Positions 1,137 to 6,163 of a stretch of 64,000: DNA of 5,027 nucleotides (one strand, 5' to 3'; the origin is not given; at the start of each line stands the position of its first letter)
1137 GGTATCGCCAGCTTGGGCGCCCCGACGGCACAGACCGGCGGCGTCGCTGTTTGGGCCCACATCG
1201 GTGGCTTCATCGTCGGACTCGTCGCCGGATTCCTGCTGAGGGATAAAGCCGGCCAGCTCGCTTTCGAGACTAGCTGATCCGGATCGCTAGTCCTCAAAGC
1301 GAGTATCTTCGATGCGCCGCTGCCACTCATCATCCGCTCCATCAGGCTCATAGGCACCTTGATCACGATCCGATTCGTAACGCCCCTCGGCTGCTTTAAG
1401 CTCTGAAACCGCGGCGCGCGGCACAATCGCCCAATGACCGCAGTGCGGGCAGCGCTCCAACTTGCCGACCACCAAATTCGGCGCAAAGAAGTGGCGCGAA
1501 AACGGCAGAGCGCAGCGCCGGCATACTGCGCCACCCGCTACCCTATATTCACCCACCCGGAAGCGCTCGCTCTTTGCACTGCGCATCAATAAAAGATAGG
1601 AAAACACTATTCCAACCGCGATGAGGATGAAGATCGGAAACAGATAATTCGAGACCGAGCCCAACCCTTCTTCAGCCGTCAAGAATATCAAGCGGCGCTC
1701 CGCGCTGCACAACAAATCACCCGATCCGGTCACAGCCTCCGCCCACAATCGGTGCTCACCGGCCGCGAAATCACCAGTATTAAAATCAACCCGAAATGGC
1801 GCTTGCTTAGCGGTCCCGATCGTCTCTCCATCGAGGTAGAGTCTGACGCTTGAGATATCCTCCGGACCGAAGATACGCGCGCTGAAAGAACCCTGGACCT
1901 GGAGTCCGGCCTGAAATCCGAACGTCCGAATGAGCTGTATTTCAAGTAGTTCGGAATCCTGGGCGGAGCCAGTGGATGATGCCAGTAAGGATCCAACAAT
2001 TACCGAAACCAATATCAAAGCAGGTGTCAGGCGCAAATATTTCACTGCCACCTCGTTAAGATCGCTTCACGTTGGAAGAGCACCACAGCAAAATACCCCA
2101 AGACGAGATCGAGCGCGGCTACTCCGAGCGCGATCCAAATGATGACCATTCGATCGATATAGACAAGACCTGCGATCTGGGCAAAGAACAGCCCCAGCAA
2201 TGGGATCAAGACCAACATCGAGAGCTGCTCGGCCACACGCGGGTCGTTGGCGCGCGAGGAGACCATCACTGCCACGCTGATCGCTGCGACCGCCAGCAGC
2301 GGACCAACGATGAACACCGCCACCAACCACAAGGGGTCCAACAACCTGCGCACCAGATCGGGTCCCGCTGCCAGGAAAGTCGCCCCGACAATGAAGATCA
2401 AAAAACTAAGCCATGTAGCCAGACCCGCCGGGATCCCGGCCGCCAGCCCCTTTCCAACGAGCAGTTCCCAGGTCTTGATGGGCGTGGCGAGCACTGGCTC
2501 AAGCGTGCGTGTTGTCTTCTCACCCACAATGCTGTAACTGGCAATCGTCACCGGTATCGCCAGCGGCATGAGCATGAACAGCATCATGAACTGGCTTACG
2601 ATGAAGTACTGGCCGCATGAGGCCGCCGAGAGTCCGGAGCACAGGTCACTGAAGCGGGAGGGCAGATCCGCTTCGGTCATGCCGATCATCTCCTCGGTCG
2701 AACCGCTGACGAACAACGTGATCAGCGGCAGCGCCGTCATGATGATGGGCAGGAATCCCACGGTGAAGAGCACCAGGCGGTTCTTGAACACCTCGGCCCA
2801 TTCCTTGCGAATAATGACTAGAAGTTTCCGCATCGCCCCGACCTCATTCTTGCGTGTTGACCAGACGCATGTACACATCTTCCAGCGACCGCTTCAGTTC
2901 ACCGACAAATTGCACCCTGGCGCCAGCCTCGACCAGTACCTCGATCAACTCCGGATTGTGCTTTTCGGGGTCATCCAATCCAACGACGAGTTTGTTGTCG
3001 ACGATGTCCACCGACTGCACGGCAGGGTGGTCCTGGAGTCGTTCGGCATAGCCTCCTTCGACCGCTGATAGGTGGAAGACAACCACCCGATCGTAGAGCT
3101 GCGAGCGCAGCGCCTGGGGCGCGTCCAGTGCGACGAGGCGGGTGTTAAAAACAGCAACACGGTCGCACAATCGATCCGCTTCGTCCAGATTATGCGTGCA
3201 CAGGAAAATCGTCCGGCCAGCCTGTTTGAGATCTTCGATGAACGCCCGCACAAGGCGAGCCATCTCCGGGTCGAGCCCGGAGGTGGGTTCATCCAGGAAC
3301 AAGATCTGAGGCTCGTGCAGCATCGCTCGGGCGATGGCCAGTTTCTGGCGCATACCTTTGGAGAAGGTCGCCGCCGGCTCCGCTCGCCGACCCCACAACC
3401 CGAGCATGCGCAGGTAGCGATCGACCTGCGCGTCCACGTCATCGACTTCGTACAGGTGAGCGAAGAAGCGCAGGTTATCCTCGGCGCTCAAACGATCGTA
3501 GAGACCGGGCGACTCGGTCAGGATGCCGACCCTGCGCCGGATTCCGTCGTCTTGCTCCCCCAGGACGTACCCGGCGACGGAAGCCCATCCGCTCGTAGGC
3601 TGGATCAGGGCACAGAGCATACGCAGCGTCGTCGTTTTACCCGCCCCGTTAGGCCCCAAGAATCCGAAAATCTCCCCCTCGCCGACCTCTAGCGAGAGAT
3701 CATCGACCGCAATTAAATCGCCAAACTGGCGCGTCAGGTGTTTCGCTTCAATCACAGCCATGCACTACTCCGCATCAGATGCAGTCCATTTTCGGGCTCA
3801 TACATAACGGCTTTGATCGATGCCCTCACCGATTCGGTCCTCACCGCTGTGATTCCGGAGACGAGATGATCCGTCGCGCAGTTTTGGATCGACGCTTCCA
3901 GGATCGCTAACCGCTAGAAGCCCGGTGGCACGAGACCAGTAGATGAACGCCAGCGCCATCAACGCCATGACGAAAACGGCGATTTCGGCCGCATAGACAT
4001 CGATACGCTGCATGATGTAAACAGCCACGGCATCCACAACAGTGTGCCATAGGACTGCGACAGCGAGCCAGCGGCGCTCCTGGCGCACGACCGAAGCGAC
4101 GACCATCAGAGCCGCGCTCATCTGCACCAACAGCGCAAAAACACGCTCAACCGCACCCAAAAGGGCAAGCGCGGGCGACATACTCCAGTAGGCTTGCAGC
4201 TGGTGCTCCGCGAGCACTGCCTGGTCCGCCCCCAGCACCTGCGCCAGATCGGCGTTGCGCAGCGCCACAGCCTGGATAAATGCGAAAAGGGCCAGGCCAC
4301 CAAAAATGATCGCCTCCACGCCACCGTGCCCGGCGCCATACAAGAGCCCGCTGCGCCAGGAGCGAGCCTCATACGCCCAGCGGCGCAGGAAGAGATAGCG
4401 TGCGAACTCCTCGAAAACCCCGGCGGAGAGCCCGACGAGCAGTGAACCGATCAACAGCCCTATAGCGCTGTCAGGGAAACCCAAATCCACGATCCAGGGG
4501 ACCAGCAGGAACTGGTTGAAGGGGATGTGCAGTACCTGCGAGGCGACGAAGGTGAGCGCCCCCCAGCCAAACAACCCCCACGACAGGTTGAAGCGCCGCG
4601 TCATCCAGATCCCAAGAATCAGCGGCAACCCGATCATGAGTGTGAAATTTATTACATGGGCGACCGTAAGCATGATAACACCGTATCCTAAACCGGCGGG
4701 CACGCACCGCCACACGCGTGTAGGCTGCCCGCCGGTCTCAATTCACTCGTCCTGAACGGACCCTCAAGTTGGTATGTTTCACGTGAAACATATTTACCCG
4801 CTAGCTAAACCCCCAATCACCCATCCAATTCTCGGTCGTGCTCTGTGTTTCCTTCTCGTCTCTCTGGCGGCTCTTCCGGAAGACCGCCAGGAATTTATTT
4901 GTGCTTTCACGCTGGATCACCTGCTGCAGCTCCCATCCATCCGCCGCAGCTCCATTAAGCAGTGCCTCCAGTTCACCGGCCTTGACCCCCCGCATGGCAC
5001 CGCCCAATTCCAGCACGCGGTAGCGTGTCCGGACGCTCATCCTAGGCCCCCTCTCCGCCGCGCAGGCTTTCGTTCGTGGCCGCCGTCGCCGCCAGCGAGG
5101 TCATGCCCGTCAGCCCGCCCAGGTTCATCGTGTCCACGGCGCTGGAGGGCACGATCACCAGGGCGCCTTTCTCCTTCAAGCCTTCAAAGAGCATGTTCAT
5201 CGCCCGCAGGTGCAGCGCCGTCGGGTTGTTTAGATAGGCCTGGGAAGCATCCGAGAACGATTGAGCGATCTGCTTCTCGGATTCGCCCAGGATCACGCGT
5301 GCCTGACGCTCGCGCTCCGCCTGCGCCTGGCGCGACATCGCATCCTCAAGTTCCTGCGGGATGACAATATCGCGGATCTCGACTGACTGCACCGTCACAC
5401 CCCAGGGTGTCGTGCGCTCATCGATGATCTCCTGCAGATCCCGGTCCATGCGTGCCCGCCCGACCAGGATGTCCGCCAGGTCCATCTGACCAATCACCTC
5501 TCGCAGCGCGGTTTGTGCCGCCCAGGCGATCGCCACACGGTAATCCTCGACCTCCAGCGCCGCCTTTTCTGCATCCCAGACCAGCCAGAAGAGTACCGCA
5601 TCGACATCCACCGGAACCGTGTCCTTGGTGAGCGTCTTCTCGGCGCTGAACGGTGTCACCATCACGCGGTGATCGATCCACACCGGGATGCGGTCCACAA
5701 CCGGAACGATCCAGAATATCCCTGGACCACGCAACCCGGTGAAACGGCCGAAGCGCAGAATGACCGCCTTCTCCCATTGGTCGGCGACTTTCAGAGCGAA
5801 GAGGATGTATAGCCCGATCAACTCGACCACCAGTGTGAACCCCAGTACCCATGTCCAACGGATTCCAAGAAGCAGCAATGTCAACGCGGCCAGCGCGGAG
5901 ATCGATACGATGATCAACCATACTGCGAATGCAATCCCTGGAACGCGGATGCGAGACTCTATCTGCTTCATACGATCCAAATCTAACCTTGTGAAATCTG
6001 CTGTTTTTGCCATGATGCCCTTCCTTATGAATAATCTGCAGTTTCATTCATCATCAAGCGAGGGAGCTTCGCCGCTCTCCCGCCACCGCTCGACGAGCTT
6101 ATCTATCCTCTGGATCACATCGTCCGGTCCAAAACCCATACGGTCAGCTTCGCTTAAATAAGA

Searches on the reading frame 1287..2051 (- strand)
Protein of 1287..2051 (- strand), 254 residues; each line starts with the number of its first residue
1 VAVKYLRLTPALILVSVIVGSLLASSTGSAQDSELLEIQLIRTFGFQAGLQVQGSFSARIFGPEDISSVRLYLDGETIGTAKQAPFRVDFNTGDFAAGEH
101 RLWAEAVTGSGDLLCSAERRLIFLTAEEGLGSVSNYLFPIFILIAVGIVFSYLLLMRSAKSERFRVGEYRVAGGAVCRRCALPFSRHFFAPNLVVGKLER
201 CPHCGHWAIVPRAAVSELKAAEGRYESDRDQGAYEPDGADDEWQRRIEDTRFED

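Call 54: search_protein_families(library=pfam, proteins=[window:1287-2051:-], max_evalue=0.00001)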
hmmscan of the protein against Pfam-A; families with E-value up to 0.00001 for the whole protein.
window:1287-2051:- (254 aa): 1 family
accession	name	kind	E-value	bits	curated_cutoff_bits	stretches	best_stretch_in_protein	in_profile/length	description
PF17957.7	Big_7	-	3.5e-06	28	24.1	1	56-102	22-68/70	Bacterial Ig domain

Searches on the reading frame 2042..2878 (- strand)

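Call 54: search_protein_families(library=pfam, proteins=[window:2042-2878:-], max_evalue=0.00001)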
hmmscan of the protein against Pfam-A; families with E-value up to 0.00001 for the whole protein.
window:2042-2878:- (278 aa): 3 families
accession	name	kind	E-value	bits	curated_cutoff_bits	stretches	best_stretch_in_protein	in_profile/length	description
PF12679.13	ABC2_membrane_2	-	9.3e-12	45.2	27.2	1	21-236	2-203/283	ABC-2 family transporter protein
PF12698.13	ABC2_membrane_3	-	1.6e-08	34.5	31.6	1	93-235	160-290/347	ABC-2 family transporter protein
PF01061.29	ABC2_membrane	-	1.6e-06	28.2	26.9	1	19-230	3-176/211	ABC-2 type transporter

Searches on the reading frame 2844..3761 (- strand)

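Call 54: search_protein_families(library=pfam, proteins=[window:2844-3761:-], max_evalue=0.00001)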
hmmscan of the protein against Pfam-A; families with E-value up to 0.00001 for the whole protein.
window:2844-3761:- (305 aa): 3 families
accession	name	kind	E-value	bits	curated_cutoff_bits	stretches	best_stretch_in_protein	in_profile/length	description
PF00005.33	ABC_tran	-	1.5e-30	107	25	1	20-161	2-137/137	ABC transporter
PF13304.12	AAA_21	-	1.1e-15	59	27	1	72-192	190-300/304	AAA domain, putative AbiEii toxin, Type IV TA system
PF13732.12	DrrA1-3_C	-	7.6e-07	30.2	27.4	1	232-301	18-81/81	ATP-binding protein DrrA1-3-like, C-terminal domain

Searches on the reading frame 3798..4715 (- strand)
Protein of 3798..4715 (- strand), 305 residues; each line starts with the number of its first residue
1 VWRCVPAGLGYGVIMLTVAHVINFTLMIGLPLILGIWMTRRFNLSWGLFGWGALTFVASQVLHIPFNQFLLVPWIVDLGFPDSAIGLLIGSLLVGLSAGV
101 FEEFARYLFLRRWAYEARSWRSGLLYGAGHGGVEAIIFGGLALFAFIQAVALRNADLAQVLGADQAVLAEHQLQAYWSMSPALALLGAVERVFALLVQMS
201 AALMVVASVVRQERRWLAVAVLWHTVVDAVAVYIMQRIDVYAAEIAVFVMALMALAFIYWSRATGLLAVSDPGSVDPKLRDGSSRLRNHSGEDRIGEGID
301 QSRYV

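Call 54: search_protein_families(library=pfam, proteins=[window:3798-4715:-], max_evalue=0.00001)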
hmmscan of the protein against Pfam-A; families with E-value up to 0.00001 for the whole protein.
window:3798-4715:- (305 aa): 1 family
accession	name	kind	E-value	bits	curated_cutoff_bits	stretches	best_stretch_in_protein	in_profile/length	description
PF10086.14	YhfC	-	8.6e-33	114.1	24.2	1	27-238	2-211/222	YhfC intramembrane metalloprotease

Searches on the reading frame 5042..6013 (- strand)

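Call 54: search_protein_families(library=pfam, proteins=[window:5042-6013:-], max_evalue=0.00001)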
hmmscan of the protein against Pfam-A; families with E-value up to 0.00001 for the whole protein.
window:5042-6013:- (323 aa): 1 family
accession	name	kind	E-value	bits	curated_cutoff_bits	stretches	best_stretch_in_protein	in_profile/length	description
PF01145.31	Band_7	-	3.7e-37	128.5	23.6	1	76-246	2-175/176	SPFH domain / Band 7 family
